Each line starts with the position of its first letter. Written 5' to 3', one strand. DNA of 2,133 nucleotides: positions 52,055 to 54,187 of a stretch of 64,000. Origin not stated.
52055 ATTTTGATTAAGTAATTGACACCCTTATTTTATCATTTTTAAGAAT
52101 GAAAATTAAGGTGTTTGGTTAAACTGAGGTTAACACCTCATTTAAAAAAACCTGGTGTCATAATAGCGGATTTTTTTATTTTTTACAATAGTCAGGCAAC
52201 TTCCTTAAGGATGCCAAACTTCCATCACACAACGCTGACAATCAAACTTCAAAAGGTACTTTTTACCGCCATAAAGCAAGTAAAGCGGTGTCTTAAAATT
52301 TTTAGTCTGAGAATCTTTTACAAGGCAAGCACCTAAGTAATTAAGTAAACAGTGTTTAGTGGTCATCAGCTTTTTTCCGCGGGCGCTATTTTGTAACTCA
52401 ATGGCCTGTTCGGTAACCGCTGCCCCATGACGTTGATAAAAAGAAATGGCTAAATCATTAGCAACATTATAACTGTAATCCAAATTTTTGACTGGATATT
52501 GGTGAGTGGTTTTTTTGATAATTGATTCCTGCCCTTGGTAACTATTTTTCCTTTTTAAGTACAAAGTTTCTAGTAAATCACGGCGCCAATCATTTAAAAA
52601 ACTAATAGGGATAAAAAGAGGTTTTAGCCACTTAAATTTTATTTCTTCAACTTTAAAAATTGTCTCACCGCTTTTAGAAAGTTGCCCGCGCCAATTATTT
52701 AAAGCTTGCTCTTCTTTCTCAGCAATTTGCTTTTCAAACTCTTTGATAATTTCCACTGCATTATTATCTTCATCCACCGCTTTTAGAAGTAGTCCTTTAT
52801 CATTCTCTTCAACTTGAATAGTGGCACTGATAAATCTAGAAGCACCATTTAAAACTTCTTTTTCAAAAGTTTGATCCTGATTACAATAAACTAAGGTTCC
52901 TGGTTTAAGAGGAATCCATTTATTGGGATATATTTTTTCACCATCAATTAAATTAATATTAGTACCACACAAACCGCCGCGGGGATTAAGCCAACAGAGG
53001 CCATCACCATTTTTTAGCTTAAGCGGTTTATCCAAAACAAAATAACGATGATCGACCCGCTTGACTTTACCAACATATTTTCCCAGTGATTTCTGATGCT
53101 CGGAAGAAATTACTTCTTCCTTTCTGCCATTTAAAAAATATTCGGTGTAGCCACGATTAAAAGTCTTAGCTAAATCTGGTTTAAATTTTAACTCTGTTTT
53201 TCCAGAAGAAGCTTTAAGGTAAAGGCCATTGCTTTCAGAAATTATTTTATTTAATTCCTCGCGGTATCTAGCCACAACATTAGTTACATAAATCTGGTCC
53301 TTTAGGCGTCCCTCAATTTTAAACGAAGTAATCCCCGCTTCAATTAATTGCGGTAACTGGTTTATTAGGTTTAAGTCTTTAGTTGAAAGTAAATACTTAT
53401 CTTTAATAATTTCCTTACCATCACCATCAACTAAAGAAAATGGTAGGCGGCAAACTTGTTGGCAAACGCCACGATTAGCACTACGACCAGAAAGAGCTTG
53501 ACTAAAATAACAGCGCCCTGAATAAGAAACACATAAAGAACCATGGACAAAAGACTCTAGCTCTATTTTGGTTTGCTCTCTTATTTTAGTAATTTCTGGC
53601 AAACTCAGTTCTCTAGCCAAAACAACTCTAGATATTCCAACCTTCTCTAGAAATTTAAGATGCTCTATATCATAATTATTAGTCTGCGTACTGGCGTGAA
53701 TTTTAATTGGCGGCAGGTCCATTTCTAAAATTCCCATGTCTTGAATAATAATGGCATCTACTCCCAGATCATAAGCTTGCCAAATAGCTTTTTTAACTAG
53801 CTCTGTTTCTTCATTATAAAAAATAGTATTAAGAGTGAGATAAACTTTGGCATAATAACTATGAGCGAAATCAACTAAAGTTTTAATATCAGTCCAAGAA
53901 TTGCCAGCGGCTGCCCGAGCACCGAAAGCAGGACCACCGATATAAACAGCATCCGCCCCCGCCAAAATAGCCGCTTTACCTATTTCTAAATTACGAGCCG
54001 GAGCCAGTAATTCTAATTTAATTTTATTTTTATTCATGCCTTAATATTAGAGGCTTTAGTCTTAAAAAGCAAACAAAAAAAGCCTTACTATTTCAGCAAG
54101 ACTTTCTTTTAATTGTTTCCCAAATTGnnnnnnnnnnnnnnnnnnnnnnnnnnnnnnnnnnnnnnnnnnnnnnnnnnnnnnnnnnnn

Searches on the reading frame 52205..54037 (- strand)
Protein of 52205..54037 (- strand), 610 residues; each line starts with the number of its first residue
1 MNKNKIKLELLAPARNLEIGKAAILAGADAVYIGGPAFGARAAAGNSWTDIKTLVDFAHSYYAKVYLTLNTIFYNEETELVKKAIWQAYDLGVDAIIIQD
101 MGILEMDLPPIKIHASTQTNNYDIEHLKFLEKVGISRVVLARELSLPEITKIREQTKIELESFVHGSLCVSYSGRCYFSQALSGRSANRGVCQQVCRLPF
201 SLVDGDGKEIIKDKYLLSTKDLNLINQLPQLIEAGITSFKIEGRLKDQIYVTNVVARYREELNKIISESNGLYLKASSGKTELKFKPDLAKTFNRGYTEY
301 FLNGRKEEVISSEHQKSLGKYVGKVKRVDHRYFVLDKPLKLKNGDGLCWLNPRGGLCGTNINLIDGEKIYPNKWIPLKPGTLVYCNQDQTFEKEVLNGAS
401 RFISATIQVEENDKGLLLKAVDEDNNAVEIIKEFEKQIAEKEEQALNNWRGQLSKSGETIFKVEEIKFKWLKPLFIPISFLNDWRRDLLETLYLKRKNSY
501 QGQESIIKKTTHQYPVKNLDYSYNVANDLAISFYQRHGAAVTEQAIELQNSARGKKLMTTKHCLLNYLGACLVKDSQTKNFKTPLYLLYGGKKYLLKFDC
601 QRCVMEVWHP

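Call 37: search_protein_families(library=pfam, proteins=[window:52205-54037:-], max_evalue=0.001)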
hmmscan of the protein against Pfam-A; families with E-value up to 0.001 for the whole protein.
window:52205-54037:- (610 aa): 2 families
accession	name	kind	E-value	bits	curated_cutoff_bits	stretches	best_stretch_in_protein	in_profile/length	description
PF01136.24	Peptidase_U32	-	2e-78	263.4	22.4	1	80-307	3-232/233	Peptidase family U32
PF12392.13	DUF3656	-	2.3e-16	60.9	22.1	1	383-496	1-108/109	Collagenase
